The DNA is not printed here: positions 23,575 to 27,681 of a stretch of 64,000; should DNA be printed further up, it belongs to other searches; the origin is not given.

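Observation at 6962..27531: Six secreted proteins share a short C-terminal tail ending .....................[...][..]-stop: possible undescribed or permuted sorting signal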

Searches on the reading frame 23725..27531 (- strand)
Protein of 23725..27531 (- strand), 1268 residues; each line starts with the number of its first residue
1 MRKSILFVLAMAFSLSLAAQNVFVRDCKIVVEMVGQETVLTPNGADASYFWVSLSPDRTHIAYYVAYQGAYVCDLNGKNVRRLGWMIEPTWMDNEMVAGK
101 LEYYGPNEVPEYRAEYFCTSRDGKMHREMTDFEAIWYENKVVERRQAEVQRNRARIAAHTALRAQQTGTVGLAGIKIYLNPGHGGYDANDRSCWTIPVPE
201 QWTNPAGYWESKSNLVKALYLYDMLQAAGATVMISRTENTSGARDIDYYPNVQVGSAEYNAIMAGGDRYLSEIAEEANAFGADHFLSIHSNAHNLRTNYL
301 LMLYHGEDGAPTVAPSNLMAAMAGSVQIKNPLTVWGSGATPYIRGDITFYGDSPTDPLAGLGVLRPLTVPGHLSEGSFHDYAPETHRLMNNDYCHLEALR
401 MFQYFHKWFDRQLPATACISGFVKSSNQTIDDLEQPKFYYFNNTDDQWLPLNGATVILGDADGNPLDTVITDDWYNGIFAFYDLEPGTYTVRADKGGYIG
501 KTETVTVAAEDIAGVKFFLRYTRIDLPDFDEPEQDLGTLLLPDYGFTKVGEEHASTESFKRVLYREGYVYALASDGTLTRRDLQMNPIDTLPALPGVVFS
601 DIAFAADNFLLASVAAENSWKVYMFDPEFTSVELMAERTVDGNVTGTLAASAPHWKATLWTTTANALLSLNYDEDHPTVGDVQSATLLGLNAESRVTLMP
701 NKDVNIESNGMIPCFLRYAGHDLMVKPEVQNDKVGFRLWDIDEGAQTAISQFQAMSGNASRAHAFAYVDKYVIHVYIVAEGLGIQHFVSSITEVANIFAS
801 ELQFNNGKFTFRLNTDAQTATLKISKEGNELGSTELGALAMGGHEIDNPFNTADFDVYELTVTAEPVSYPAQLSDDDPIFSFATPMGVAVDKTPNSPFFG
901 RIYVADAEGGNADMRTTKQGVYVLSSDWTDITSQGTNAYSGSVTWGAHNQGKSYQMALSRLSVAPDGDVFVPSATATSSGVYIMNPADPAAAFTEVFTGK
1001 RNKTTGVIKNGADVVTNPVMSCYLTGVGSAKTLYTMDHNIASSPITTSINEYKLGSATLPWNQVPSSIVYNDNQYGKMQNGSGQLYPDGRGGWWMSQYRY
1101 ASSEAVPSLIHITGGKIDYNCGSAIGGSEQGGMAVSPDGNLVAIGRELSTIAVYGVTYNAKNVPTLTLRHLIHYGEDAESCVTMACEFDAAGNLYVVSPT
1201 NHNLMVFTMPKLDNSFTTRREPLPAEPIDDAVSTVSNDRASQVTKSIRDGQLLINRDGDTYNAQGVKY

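Call 5: search_protein_families(library=pfam, proteins=[window:23725-27531:-], max_evalue=1)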
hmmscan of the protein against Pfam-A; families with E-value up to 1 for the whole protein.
window:23725-27531:- (1268 aa): 10 families
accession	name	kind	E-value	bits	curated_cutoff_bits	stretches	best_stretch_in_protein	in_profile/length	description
PF13620.12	CarboxypepD_reg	-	6e-10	39.8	32.3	1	449-519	12-81/82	Carboxypeptidase regulatory-like domain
PF01520.23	Amidase_3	-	1.1e-08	35.7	27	1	177-304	1-91/174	N-acetylmuramoyl-L-alanine amidase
PF17210.9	SdrD_B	-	5.2e-05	23.9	29.7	1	449-497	22-68/112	SdrD B-like domain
PF17802.7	SpaA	-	0.00016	22.2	23.1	1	443-507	7-74/91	Prealbumin-like fold domain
PF13715.12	CarbopepD_reg_2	-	0.0054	17.2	32.2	1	450-520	13-77/88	CarboxypepD_reg-like domain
PF14686.12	fn3_3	-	0.025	14.8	24.4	1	476-510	34-70/75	Polysaccharide lyase family 4, domain II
PF25174.1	Beta-prop_THOC3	-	0.039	13.4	305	1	1130-1217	91-166/272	THOC3 beta-propeller domain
PF08308.17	PEGA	-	0.16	12.3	20.8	1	482-511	30-59/71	PEGA domain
PF18889.6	Beta_helix_3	-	0.37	11.7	27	0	1110-1128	1-19/20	Beta helix repeat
PF19076.6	CshA_repeat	-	0.57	11.3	27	0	439-520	23-98/103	Surface adhesin CshA repetitive domain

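Call 6: search_protein_families(library=ncbifam, proteins=[window:23725-27531:-], max_evalue=1)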
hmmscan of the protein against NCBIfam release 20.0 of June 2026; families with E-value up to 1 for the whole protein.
window:23725-27531:- (1268 aa): 2 families
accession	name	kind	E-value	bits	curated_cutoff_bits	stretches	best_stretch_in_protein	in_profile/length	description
TIGR02883.1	spore_cwlD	equivalog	0.012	15.7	221.55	1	177-292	3-94/189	N-acetylmuramoyl-L-alanine amidase CwlD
NF038140.1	amidase_Rv3717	exception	0.04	13.3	335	1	158-249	7-106/233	Rv3717 family N-acetylmuramoyl-L-alanine amidase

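Call 59: find_homologous_proteins(query=window:23725-27531:-, max_evalue=1e-10)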
Query window:23725-27531:- (1268 aa): 1542 proteins with E <= 1e-10 among 8000 candidates; the best 120 are listed.
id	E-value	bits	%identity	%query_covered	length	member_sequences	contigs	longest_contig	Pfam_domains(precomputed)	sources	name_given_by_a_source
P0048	0.0e+0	2893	98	100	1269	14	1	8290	PF01520.24,PF13620.13,PF17210.10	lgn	-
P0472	0.0e+0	2281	77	100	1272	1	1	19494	PF01520.24,PF13620.13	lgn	-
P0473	0.0e+0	2227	76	100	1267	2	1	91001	PF01520.24,PF13620.13,PF17210.10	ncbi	-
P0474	0.0e+0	2183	74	100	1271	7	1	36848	PF01520.24,PF13620.13,PF17210.10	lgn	-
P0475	0.0e+0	2084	72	100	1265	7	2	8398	PF01520.24,PF13620.13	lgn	-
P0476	0.0e+0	2071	71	100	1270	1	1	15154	PF01520.24,PF13620.13,PF17210.10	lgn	-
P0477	0.0e+0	2015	69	100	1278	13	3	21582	PF01520.24,PF13620.13,PF17210.10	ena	-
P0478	0.0e+0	1995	68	100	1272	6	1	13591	PF01520.24,PF13620.13,PF17210.10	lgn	-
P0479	0.0e+0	1966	68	100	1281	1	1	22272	PF01520.24,PF13620.13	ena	-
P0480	0.0e+0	1906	67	100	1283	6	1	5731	PF01520.24,PF13620.13,PF17210.10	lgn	-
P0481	0.0e+0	1901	67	100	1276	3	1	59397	PF01520.24,PF13620.13,PF17210.10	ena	-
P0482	0.0e+0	1862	66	100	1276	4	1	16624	PF01520.24,PF13620.13,PF17210.10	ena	-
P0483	0.0e+0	1835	64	100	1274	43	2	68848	PF01520.24,PF13620.13,PF17210.10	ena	-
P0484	0.0e+0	1301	49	100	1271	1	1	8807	PF01520.24,PF13620.13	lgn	-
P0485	0.0e+0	1298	51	100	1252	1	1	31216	PF01520.24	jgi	-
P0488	0.0e+0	1287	49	100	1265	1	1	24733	PF01520.24,PF13620.13,PF17210.10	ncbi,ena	-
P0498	0.0e+0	1262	47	97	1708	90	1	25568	PF17802.8,PF01520.24,PF13860.13,PF13620.13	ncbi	-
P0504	0.0e+0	1254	46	97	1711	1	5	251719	PF01520.24,PF13620.13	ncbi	-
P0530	0.0e+0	1208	48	98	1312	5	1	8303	PF18962.8,PF08308.18,PF17802.8,PF01520.24,PF13620.13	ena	-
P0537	0.0e+0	1164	47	99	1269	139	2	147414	PF17802.8,PF01520.24,PF13620.13,PF22904.4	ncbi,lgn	-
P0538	0.0e+0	1159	48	96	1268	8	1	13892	PF01520.24,PF13620.13,PF22904.4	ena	-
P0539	0.0e+0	1159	47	97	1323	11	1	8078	PF18962.8,PF01520.24,PF13620.13,PF17210.10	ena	-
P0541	0.0e+0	1150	47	97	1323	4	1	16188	PF18962.8,PF01520.24,PF13620.13,PF17210.10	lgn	-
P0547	0.0e+0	1138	47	96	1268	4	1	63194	PF01520.24,PF13620.13,PF22904.4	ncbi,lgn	-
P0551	0.0e+0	1130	46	98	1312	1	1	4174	PF18962.8,PF01520.24,PF13620.13,PF17210.10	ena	-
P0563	0.0e+0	1105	46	96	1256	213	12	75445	PF01520.24,PF13620.13,PF17210.10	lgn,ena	-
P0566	0.0e+0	1097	44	100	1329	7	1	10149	PF24814.2,PF23381.2,PF01520.24,PF13620.13,PF22904.4,PF17210.10,PF23414.2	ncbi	-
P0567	0.0e+0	1091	49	83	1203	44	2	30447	PF18962.8,PF01520.24,PF13620.13,PF22904.4,PF17210.10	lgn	-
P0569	0.0e+0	1083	50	37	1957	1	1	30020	PF13205.13,PF18962.8,PF01520.24,PF17210.10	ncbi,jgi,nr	ncbi:MAG: Ig-like domain-containing protein [Prevotella sp.]|jgi:N-acetylmuramoyl-L-alanine amidase|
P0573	0.0e+0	1067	48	84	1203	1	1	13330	PF18962.8,PF01520.24,PF13620.13,PF22904.4,PF17210.10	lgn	-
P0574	0.0e+0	1066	43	96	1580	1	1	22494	PF01520.24,PF13620.13,PF02368.25,PF26918.1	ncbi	-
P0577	0.0e+0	1046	42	85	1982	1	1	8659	PF13205.13,PF18962.8,PF01520.24,PF13620.13,PF17210.10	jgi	jgi:N-acetylmuramoyl-L-alanine amidase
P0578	0.0e+0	1028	47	84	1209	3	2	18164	PF18962.8,PF01520.24,PF13620.13,PF17210.10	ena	-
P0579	0.0e+0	1025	46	86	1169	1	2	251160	PF01520.24,PF13620.13,PF17210.10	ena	-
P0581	0.0e+0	1020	47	84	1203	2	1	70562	PF18962.8,PF01520.24,PF13620.13,PF17210.10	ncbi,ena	-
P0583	1.9e-291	988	45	84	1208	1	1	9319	PF18962.8,PF17802.8,PF01520.24,PF13620.13,PF17210.10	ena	-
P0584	2.2e-289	981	46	86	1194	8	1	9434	PF18962.8,PF01520.24,PF13620.13,PF22904.4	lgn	-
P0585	2.4e-288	978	45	85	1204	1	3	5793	PF18962.8,PF17802.8,PF01520.24,PF13620.13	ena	-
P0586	6.6e-284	963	46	83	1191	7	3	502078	PF18962.8,PF17802.8,PF01520.24,PF13620.13,PF17210.10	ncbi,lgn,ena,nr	ncbi:MAG: T9SS type A sorting domain-containing protein [Paludibacteraceae bacterium]|nr:T9SS type A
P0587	9.4e-284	963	45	83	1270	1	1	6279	PF18962.8,PF01520.24,PF13620.13,PF17210.10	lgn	-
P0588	1.4e-277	942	45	86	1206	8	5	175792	PF18962.8,PF01520.24,PF13620.13,PF17210.10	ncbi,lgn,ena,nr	ncbi:MAG: T9SS type A sorting domain-containing protein [Bacteroidales bacterium]|nr:T9SS type A sor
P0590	2.7e-270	918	45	83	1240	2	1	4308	PF13715.13,PF18962.8,PF01520.24,PF13620.13,PF17210.10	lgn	-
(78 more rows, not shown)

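Call 68: list_cluster_members(proteins=[P0574, P0566, P0579, P0473, P0488, P0537, P0498, P0504, P0581, P0563])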
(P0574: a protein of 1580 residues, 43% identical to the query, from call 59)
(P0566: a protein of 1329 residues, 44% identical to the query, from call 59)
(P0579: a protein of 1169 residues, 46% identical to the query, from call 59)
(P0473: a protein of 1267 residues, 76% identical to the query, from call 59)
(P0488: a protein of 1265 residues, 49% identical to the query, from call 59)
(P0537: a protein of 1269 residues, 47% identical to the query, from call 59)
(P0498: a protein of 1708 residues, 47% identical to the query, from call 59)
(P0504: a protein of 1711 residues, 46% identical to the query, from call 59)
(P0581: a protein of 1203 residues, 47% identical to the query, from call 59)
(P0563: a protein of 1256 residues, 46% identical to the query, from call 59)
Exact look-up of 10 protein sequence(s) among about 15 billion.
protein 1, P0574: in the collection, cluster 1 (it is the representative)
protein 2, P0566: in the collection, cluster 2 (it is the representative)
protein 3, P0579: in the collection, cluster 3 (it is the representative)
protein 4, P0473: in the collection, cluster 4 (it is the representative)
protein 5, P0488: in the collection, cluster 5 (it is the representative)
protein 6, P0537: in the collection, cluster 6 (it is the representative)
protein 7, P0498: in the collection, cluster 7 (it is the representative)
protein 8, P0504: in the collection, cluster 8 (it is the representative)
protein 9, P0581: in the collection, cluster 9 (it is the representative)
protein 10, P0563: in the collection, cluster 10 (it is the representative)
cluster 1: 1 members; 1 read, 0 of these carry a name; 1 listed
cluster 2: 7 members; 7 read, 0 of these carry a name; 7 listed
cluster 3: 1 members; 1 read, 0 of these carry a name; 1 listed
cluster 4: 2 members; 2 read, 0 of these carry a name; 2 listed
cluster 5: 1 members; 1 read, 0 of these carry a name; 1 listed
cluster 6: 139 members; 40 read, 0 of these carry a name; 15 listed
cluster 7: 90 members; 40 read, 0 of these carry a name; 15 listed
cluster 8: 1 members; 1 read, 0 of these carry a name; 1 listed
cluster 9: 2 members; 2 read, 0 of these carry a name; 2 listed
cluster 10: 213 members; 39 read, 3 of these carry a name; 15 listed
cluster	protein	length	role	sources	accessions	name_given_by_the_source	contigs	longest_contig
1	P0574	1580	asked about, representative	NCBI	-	-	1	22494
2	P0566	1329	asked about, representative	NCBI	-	-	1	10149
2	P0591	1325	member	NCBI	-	-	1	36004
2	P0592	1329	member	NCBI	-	-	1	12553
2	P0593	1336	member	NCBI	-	-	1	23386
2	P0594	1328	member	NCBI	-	-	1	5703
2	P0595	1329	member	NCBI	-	-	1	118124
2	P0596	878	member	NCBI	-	-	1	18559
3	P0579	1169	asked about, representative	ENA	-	-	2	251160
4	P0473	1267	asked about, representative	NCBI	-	-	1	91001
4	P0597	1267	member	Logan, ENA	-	-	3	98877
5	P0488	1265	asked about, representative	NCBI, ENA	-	-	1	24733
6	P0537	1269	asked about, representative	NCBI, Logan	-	-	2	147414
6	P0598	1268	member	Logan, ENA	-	-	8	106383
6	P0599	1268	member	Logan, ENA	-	-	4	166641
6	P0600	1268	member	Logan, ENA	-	-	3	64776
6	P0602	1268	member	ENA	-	-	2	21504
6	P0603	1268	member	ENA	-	-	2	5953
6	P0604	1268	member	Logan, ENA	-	-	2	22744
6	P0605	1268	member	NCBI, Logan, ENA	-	-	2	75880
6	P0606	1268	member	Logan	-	-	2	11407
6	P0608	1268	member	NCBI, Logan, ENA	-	-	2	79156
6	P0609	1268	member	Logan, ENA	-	-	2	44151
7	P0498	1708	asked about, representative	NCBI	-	-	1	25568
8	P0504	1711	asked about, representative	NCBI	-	-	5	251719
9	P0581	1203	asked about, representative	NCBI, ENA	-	-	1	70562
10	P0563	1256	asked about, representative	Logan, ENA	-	-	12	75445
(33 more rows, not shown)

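Call 72: find_encoding_contigs(protein=P0586, flank=10000, max_places=2)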
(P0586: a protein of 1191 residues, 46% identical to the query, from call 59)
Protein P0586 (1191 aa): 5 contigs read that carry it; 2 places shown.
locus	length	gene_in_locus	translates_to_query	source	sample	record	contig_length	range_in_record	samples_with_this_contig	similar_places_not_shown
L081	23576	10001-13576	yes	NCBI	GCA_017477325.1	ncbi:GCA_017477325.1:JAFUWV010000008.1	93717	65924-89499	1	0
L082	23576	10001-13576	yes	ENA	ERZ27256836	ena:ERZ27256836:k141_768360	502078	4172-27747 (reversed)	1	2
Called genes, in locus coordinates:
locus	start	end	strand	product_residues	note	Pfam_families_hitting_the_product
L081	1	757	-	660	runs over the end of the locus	PF03629:SASA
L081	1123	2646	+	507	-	PF08757:CotH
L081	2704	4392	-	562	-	PF00485:PRK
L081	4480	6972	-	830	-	PF03173:CHB_HEX (weak), PF02838:Glyco_hydro_20b, PF00728:Glyco_hydro_20, PF13290:CHB_HEX_C_1, PF13287:Fn3_assoc (weak)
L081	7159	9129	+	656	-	PF02638:GHL10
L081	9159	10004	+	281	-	PF26550:Tricorn_2nd (faint), PF07676:PD40 (faint)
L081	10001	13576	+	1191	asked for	PF01520:Amidase_3, PF13620:CarboxypepD_reg (weak), PF17210:SdrD_B (faint), PF17802:SpaA (faint), PF18962:Por_Secre_tail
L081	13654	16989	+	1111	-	PF01436:NHL (faint), PF02368:Big_2, PF22359:Big-like (faint), PF26182:Ig_NUP210_5th (faint), PF02368:Big_2, PF26918:Ig_Eae (weak)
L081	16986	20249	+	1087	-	PF13620:CarboxypepD_reg, PF13715:CarbopepD_reg_2, PF07715:Plug, PF00593:TonB_dep_Rec_b-barrel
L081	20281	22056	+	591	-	PF07980:SusD_RagB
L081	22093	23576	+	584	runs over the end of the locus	PF15416:DUF4623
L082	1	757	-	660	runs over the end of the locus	PF03629:SASA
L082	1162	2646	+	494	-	PF08757:CotH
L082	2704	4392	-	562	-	PF00485:PRK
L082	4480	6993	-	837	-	PF03173:CHB_HEX (weak), PF02838:Glyco_hydro_20b, PF00728:Glyco_hydro_20, PF13290:CHB_HEX_C_1, PF13287:Fn3_assoc (weak)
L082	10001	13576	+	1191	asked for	PF01520:Amidase_3, PF13620:CarboxypepD_reg (weak), PF17210:SdrD_B (faint), PF17802:SpaA (faint), PF18962:Por_Secre_tail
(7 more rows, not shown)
